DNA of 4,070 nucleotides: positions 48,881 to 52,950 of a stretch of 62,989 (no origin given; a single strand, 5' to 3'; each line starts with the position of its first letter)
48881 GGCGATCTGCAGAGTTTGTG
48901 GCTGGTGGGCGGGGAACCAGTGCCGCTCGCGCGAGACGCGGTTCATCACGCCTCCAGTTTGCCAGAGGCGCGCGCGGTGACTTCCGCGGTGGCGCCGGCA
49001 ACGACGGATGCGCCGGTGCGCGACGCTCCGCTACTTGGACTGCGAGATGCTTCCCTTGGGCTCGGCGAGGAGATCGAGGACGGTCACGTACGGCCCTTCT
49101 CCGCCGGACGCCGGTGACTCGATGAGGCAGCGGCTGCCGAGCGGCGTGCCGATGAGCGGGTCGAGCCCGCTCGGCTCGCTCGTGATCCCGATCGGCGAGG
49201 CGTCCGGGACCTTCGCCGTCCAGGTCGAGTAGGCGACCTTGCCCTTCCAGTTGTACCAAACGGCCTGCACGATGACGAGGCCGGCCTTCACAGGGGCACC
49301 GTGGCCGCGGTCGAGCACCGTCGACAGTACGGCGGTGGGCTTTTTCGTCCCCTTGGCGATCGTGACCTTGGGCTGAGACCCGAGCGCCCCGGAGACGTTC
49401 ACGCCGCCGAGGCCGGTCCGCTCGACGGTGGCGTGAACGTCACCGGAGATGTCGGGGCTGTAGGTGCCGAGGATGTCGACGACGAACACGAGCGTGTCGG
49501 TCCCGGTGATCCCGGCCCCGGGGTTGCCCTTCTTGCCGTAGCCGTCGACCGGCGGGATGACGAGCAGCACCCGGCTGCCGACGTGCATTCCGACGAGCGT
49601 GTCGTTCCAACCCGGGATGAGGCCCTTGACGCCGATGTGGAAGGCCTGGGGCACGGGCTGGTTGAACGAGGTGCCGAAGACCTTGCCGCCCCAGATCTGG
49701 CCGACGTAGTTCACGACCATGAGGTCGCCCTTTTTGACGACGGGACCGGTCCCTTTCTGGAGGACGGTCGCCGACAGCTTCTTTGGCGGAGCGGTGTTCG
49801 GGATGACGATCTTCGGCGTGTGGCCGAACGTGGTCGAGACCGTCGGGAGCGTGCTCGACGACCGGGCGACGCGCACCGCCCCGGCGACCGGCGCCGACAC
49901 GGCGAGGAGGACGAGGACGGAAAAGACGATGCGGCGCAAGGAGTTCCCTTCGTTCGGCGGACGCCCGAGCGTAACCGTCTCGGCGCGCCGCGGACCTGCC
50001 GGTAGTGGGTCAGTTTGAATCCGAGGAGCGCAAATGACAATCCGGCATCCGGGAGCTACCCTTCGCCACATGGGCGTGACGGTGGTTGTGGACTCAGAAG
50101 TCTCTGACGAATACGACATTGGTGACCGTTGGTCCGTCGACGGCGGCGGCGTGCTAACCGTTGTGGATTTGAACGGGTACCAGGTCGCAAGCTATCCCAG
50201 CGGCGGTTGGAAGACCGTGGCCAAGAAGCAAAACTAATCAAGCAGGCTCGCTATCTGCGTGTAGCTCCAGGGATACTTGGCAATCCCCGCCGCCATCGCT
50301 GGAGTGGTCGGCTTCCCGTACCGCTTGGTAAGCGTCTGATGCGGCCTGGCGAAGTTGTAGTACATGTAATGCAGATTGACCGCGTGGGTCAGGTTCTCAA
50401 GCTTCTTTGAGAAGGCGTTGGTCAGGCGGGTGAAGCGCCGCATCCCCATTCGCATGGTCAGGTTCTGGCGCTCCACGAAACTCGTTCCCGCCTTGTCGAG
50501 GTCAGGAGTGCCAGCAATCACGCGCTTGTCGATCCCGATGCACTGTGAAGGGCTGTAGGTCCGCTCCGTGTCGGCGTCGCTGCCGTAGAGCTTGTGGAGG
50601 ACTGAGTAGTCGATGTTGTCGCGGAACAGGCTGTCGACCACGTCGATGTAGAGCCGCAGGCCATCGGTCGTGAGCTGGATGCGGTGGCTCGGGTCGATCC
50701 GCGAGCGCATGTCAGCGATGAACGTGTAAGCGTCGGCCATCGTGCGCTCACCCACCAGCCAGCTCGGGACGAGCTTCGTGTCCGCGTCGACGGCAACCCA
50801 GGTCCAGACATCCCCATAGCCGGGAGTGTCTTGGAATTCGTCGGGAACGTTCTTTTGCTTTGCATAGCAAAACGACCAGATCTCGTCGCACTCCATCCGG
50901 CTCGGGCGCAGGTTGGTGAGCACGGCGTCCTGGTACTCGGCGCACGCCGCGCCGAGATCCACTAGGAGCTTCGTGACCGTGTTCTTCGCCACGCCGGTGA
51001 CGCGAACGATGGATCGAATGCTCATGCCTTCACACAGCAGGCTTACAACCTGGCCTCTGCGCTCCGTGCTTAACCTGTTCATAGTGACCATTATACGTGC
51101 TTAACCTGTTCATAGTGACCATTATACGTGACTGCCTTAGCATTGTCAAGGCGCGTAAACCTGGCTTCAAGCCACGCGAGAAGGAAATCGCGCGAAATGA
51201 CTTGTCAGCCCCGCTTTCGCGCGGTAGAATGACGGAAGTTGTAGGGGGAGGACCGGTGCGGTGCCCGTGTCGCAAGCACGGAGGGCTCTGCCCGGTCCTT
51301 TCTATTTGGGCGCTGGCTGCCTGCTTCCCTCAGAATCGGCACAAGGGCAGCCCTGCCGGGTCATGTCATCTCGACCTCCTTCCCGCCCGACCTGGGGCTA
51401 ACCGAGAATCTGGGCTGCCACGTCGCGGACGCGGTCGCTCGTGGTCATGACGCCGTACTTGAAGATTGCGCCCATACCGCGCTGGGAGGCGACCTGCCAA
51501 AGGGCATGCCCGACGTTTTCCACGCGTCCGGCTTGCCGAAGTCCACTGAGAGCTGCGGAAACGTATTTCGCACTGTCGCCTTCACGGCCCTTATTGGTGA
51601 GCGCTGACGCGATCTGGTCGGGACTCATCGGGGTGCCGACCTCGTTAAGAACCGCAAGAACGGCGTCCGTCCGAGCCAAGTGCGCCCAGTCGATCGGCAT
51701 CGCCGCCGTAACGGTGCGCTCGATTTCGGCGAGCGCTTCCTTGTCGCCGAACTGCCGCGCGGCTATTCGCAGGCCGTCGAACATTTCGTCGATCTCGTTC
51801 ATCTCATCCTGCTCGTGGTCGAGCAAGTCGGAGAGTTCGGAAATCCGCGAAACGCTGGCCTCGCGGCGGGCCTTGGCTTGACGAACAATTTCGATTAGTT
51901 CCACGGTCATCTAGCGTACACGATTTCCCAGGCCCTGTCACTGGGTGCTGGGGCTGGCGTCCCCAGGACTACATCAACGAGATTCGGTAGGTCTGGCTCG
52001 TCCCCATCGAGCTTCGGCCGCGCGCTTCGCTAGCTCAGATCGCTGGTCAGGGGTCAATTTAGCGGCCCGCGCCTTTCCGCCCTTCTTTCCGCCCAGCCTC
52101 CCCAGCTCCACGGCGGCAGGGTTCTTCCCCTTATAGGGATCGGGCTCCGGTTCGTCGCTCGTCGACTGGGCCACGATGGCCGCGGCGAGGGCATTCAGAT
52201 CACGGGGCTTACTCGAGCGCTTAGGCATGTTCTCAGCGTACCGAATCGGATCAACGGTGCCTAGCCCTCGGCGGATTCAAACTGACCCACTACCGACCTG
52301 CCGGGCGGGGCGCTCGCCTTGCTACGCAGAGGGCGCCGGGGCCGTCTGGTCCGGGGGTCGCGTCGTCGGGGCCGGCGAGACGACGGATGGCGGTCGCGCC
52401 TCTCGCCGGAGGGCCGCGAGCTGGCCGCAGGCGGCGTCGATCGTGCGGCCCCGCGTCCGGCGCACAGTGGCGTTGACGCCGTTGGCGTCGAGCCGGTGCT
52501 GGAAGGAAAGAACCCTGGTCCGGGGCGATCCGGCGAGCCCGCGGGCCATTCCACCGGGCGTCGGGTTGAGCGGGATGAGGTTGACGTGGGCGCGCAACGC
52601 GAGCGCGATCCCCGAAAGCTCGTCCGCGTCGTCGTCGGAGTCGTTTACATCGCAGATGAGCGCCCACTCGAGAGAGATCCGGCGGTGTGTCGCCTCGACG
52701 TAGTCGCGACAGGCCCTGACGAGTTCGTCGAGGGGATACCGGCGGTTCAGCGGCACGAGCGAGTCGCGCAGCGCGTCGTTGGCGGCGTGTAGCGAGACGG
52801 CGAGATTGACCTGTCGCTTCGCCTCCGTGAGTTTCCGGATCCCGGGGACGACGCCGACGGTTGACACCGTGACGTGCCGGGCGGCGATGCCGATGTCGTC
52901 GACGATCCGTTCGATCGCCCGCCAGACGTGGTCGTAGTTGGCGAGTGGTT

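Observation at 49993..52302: Cargo-carrying IS1-family element with intact ends and fresh-looking 8-bp target duplication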

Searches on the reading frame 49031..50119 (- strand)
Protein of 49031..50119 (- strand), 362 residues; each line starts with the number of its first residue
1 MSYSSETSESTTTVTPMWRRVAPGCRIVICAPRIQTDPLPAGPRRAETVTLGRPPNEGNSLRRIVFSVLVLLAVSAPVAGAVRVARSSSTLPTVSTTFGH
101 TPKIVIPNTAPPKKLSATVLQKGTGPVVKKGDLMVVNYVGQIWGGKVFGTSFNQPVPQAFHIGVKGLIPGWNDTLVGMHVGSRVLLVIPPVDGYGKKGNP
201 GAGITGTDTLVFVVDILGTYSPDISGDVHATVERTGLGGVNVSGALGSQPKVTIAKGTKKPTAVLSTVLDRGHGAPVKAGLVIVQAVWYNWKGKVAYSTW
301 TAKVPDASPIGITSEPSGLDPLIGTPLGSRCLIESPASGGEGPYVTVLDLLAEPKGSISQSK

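Call 4: search_protein_families(library=pfam, proteins=[window:49031-50119:-], max_evalue=0.1)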
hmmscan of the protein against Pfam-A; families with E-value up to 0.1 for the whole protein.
window:49031-50119:- (362 aa): 1 family
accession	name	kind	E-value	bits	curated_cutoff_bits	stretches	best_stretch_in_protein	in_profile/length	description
PF00254.34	FKBP_C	-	1.1e-20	74.1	21.1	1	128-216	5-93/94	FKBP-type peptidyl-prolyl cis-trans isomerase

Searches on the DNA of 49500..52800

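Call 9: search_rna_families(source=window, start=49500, end=52800, threshold=evalue, max_evalue=1)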
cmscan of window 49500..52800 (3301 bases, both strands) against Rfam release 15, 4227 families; matches with E-value up to 1: 0.
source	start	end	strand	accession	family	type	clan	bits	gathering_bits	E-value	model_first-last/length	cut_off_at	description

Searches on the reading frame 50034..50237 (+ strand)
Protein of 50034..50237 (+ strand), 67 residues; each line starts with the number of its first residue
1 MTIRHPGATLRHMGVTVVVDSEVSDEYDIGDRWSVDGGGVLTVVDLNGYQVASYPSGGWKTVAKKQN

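Call 4: search_protein_families(library=pfam, proteins=[window:50034-50237:+], max_evalue=0.1)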
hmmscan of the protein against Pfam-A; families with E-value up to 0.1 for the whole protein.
window:50034-50237:+ (67 aa): 1 family
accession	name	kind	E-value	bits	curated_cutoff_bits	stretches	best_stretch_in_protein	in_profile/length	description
PF20995.3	Tla3_C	-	0.042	14.3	24.8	1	21-64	80-122/136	Type VI lipase adapter protein Tla3, C-terminal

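Call 5: search_protein_families(library=ncbifam, proteins=[window:50034-50237:+], max_evalue=0.1)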
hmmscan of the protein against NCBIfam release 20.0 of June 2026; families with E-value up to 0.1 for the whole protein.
window:50034-50237:+ (67 aa): 0 families

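Call 26: search_protein_representatives(protein=window:50034-50237:+)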
Query: 67 residues. Proteins with E-value up to 0.001 (for the whole library): 12; up to 1e-10: 1; up to 1e-30: 1. The best 12 are listed.
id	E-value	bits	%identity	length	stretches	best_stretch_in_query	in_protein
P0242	1.3e-38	145.2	100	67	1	1-67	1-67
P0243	7.2e-09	51.2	36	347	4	23-60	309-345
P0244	2.4e-06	43.2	42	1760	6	17-51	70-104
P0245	8.0e-06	41.6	33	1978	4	11-52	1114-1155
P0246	1.3e-05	40.9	39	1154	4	31-62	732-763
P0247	1.4e-05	40.8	55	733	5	44-63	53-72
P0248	2.1e-04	37.1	49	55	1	18-65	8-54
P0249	3.8e-04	36.3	36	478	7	3-24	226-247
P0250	4.0e-04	36.2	48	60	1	24-64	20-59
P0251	5.3e-04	35.8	35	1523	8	28-63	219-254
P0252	7.3e-04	35.4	37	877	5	37-61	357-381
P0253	7.4e-04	35.3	56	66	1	24-65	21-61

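Call 34: search_protein_families(library=padloc, proteins=[window:50034-50237:+], max_evalue=1)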
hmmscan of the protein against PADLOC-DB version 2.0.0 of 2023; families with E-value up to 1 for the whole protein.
window:50034-50237:+ (67 aa): 0 families

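Call 35: search_protein_families(library=phrogs, proteins=[window:50034-50237:+], max_evalue=1)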
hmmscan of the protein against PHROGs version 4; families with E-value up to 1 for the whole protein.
window:50034-50237:+ (67 aa): 1 family
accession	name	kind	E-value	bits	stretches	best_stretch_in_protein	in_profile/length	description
phrog_4195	-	unknown function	0.16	13.1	1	18-66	5-52/113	-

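Call 80: search_solved_structures(query=window:50034-50237:+, max_evalue=10, show_alignments=2)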
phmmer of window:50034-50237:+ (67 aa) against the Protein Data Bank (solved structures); distinct sequences matched with E-value up to 10: 4.
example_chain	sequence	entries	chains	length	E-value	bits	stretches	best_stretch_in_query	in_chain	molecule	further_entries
6sbn_A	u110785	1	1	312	0.87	13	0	32-62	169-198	polyester hydrolase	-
6scd_A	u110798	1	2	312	0.89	12.9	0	32-62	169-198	Polyester hydrolase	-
6j3i_A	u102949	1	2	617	1.8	11.9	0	21-60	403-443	Gamma-glutamyltranspeptidase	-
6j3a_A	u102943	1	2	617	2.9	11.3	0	21-60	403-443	Gamma-glutamyltranspeptidase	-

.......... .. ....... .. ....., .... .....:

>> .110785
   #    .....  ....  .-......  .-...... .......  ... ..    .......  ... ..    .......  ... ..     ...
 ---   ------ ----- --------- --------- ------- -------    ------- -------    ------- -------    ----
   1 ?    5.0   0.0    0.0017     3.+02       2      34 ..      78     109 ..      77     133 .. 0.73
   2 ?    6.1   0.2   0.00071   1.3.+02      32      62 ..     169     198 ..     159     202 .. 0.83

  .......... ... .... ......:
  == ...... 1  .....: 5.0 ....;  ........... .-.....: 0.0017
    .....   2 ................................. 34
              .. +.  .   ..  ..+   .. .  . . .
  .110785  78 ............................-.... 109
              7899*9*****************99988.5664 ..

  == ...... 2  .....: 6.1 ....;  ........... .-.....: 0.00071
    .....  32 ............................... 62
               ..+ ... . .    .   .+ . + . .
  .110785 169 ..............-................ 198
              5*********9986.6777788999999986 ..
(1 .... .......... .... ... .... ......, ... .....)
